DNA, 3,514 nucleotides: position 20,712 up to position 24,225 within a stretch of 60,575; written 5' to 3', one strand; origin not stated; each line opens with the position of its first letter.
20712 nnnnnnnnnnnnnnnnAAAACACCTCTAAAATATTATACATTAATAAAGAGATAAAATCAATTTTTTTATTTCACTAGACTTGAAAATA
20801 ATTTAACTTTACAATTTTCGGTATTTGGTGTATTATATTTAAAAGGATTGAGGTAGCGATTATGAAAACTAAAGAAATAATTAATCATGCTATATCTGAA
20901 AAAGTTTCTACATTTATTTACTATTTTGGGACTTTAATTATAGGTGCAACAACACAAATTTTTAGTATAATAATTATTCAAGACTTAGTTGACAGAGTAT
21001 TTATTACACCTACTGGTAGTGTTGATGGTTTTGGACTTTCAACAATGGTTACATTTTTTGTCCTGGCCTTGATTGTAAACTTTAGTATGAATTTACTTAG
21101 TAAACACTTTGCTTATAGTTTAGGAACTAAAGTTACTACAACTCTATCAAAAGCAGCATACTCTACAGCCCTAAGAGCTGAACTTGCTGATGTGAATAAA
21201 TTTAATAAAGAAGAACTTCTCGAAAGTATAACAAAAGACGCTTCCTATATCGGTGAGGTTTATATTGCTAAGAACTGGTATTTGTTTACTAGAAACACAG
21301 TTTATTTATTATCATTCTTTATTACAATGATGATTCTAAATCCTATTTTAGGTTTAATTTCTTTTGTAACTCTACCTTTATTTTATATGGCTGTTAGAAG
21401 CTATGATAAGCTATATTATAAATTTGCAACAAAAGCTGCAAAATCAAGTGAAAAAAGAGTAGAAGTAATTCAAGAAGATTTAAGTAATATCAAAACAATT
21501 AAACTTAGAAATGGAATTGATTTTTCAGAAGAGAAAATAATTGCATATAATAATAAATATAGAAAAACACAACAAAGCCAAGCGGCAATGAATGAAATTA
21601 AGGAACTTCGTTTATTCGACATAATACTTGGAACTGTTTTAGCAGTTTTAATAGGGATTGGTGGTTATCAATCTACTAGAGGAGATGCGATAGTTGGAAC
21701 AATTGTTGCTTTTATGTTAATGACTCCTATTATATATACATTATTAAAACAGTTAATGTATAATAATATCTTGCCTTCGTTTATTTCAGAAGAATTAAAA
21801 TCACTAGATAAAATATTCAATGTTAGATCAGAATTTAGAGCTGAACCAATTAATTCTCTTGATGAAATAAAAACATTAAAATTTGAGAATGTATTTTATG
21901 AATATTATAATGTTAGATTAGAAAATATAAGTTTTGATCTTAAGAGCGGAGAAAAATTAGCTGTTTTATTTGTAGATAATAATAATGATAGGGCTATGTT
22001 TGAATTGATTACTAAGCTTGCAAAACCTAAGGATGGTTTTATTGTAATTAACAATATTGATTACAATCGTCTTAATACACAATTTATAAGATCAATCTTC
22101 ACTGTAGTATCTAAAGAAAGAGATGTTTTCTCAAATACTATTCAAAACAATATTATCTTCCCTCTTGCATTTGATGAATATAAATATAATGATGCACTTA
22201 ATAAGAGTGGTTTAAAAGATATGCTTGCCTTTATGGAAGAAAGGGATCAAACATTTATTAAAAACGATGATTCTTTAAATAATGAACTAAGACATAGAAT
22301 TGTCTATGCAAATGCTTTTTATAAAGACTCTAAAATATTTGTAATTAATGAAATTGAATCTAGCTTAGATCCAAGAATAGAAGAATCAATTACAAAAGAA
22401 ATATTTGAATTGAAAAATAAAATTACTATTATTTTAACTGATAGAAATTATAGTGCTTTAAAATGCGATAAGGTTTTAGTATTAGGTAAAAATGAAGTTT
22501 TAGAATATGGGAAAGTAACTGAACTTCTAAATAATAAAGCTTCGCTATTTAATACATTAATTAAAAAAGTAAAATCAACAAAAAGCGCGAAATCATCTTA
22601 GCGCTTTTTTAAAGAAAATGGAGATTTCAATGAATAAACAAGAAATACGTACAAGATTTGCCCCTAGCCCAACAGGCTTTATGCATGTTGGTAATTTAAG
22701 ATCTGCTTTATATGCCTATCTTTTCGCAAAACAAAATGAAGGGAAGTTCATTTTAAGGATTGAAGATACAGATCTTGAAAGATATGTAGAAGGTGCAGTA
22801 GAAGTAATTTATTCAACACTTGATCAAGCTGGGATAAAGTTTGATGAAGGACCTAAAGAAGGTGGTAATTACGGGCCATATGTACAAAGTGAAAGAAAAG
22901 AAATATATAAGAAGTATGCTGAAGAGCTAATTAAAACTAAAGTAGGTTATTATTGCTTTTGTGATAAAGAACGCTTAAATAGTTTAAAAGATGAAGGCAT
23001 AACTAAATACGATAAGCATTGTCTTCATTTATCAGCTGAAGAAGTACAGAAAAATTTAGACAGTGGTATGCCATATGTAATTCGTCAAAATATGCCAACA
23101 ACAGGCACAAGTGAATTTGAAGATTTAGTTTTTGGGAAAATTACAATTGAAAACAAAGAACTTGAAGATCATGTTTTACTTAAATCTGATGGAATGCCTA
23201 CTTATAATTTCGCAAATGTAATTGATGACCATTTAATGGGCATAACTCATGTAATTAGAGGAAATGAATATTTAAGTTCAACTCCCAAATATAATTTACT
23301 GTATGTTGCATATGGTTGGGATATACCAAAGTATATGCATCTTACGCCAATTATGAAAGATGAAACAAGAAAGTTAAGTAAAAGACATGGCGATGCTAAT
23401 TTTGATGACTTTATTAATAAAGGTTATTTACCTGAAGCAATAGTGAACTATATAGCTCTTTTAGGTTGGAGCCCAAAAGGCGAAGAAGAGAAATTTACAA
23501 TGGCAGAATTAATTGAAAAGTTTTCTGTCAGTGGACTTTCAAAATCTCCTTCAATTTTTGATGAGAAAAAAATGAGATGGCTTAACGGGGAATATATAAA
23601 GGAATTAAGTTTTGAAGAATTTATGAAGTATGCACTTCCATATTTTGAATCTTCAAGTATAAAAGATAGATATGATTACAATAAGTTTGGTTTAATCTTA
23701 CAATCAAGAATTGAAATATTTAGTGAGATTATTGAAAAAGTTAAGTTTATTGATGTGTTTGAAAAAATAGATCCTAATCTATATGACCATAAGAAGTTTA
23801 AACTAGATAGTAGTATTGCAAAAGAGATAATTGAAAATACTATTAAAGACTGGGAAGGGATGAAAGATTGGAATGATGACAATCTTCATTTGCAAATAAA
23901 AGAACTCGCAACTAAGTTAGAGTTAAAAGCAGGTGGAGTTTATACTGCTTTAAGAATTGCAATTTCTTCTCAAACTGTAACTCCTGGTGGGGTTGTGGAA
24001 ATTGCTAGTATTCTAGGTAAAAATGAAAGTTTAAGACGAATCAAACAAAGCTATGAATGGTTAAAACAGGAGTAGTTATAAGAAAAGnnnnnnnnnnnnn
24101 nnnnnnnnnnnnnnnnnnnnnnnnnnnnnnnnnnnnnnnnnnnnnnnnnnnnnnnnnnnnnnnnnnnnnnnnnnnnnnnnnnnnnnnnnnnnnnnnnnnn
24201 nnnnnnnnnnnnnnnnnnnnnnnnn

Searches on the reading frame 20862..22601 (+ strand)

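Call 18: search_protein_families(library=ncbifam, proteins=[window:20862-22601:+], max_evalue=1e-8)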
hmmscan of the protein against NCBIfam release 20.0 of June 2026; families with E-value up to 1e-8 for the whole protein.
window:20862-22601:+ (579 aa): 42 families (the best 25 are shown)
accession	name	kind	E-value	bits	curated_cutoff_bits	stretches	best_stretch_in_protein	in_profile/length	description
TIGR02203.1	MsbA_lipidA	equivalog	7.1e-43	146.9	602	1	12-559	10-559/572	lipid A export permease/ATP-binding protein MsbA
TIGR00958.1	3a01208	subfamily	1.9e-34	119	874.6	1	19-565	164-709/711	antigen peptide transporter 2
TIGR02204.1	MsbA_rel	hypoth_equivalog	4e-34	118.2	780.4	1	19-566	21-571/576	ABC transporter, permease/ATP-binding protein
TIGR03375.1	type_I_sec_LssB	subfamily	9e-34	116.8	693.1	1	66-558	195-691/696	type I secretion system permease/ATPase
NF050066.1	LPSTprtrPglK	equivalog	1e-30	106.7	1000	1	57-541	75-555/558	BC-type lipopolysaccharide transporter PglK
NF008381.0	PRK11176.1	equivalog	3.5e-29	101.6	867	1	23-560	32-570/582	lipid A ABC transporter ATP-binding protein/permease MsbA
NF045513.1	HepA_fam_ABC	equivalog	1.5e-28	99.6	725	1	60-564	95-604/610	heterocyst formation ABC transporter subunit HepA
TIGR03796.1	NHLM_micro_ABC1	equivalog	2e-28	99.1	853.3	1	32-567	170-709/710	NHLP family bacteriocin export ABC transporter peptidase/permease/ATPase subunit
NF008364.0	PRK11160.1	equivalog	1.2e-27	96.7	630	1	90-563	90-569/575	heme ABC transporter ATP-binding protein/permease CydC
NF010178.0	PRK13657.1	equivalog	2.4e-27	95.6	733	1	154-569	149-569/588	glucan ABC transporter ATP-binding protein/ permease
TIGR01193.1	bacteriocin_ABC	subfamily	2.4e-25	89.2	523.85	1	29-567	169-706/708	peptide cleavage/export ABC transporter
TIGR01846.1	type_I_sec_HlyB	subfamily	1.4e-24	86.4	725.55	1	140-567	257-689/694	type I secretion system permease/ATPase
TIGR01842.1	type_I_sec_PrtD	subfamily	3e-24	85.5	510.15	1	58-557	44-542/544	type I secretion system permease/ATPase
TIGR01192.1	chvA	subfamily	2.1e-22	79.5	585.4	1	202-569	197-569/585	glucan export ABC transporter ATP-binding protein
NF008055.0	PRK10789.1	equivalog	2e-20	72.8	845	1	25-559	25-561/590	SmdA family multidrug ABC transporter permease/ATP-binding protein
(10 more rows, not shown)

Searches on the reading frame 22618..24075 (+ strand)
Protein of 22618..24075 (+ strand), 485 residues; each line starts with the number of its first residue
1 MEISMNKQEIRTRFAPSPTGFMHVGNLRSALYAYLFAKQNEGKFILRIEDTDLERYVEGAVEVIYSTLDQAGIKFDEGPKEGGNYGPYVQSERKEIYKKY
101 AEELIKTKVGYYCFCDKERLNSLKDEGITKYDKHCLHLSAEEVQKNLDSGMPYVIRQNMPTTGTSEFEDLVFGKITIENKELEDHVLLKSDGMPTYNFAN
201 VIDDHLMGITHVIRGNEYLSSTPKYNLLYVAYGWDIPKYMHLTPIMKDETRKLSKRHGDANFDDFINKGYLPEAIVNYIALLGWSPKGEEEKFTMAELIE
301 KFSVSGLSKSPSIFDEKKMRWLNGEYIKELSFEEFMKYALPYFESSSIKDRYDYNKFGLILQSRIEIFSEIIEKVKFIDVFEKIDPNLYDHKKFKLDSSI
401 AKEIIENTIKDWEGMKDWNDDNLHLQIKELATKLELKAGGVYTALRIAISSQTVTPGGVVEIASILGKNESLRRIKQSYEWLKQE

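Call 18: search_protein_families(library=ncbifam, proteins=[window:22618-24075:+], max_evalue=1e-8)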
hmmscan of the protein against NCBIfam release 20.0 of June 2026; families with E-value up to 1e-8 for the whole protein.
window:22618-24075:+ (485 aa): 10 families
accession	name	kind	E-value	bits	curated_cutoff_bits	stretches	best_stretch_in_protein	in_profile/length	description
TIGR00464.1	gltX_bact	equivalog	2.5e-151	504.8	289.95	1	9-477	1-465/470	glutamate--tRNA ligase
TIGR03838.1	queuosine_YadB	equivalog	5.5e-61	206.3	276.7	1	11-298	2-271/272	tRNA glutamyl-Q(34) synthetase GluQRS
NF004314.0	PRK05710.1-3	equivalog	1.1e-57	195.7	256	1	5-301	2-277/297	tRNA glutamyl-Q(34) synthetase GluQRS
NF004315.1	PRK05710.1-4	equivalog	3.2e-55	187.5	250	1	12-278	1-273/274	tRNA glutamyl-Q(34) synthetase GluQRS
NF004312.0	PRK05710.1-1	equivalog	3e-44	151.6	453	1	4-257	8-241/306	tRNA glutamyl-Q(34) synthetase GluQRS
NF004313.0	PRK05710.1-2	equivalog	1.7e-43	148.9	380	1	8-264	3-253/299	tRNA glutamyl-Q(34) synthetase GluQRS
NF003169.0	PRK04156.1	equivalog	1.7e-41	142.5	516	1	6-255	98-341/567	glutamate--tRNA ligase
TIGR00463.1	gltX_arch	equivalog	1.8e-36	125.8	401.75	1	6-256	90-333/560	glutamate--tRNA ligase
TIGR00440.1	glnS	equivalog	9.7e-12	44.5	425.8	1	10-227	1-216/524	glutamine--tRNA ligase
NF011291.0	PRK14703.1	equivalog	5.5e-11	41.4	681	1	8-119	30-133/769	glutamine--tRNA ligase/YqeY domain fusion protein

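Call 20: find_homologous_proteins(query=window:22618-24075:+, max_evalue=1e-30)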
Query window:22618-24075:+ (485 aa): 8000 proteins with E <= 1e-30 among 8000 candidates; the best 120 are listed.
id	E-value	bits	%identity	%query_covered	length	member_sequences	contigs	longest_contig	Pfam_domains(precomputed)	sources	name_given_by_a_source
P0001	0.0e+0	1092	100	99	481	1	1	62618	PF19269.5,PF00749.28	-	-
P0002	1.0e-260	883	80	99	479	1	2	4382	PF19269.5,PF00749.28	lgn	-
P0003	7.3e-254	861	78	99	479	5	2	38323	PF19269.5,PF00749.28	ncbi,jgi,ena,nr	ncbi:MAG: glutamate--tRNA ligase [Bacilli bacterium]|nr:glutamate--tRNA ligase [Bacilli bacterium]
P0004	7.4e-251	851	77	99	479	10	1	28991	PF19269.5,PF00749.28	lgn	-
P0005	3.2e-243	826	75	99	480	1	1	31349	PF19269.5,PF00749.28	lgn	-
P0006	4.2e-243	825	75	99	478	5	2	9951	PF19269.5,PF00749.28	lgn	-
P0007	5.4e-243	825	74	98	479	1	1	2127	PF19269.5,PF00749.28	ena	-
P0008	1.7e-242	823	74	98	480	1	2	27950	PF19269.5,PF00749.28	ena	-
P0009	1.8e-242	823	74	98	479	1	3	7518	PF19269.5,PF00749.28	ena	-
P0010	2.2e-242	823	75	98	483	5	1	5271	PF19269.5,PF00749.28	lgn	-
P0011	6.3e-242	821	74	98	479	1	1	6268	PF19269.5,PF00749.28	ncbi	-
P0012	6.7e-242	821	74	98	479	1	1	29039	PF19269.5,PF00749.28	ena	-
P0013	7.2e-242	821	74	98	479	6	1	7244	PF19269.5,PF00749.28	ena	-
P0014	3.1e-241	819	74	98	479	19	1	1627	PF19269.5,PF00749.28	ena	-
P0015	3.8e-241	819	74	98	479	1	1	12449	PF19269.5,PF00749.28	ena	-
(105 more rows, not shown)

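Call 34: find_encoding_contigs(protein=P0001, flank=2000, max_places=4)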
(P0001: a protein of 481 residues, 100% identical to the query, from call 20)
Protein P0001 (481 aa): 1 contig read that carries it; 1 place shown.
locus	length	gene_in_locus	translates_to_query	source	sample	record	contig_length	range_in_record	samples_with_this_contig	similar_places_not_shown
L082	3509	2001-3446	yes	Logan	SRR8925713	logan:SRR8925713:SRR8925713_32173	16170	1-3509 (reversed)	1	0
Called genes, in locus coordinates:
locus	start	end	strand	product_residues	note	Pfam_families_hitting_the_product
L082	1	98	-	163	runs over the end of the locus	PF01467:CTP_transf_like, PF08218:Citrate_ly_lig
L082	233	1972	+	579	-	PF00664:ABC_membrane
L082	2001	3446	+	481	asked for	PF00749:tRNA-synt_1c, PF19269:Anticodon_2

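Call 35: find_encoding_contigs(protein=P0003, flank=10000, max_places=3)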
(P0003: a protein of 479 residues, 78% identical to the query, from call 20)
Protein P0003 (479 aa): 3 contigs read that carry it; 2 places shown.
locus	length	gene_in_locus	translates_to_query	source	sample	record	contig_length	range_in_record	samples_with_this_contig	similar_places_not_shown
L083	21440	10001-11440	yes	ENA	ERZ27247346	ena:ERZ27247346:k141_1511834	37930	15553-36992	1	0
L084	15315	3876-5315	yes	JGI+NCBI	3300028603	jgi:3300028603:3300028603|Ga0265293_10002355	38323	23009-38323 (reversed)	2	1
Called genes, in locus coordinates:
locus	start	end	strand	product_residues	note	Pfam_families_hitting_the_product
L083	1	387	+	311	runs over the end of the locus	PF00551:Formyl_trans_N, PF02911:Formyl_trans_C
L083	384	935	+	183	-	PF04608:PgpA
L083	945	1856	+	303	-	PF06983:3-dmu-9_3-mt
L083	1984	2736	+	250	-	PF13555:AAA_29 (weak), PF00005:ABC_tran, PF13304:AAA_21 (faint)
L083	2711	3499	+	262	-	PF00528:BPD_transp_1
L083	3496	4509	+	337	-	PF13379:NMT1_2, PF09084:NMT1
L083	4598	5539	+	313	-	PF01209:Ubie_methyltran, PF13489:Methyltransf_23, PF08241:Methyltransf_11, PF08242:Methyltransf_12, PF13649:Methyltransf_25, PF13847:Methyltransf_31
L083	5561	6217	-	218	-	PF07722:Peptidase_C26, PF00117:GATase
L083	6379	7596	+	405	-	PF03315:SDH_beta, PF03313:SDH_alpha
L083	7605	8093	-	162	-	PF01467:CTP_transf_like, PF08218:Citrate_ly_lig (weak)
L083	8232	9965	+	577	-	PF00664:ABC_membrane, PF00005:ABC_tran (weak)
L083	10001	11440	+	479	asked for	PF00749:tRNA-synt_1c, PF19269:Anticodon_2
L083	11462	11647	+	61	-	-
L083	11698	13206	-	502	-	PF01266:DAO, PF03486:HI0933_like (faint), PF00355:Rieske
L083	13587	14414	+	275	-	PF00497:SBP_bac_3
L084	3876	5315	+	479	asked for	PF00749:tRNA-synt_1c, PF19269:Anticodon_2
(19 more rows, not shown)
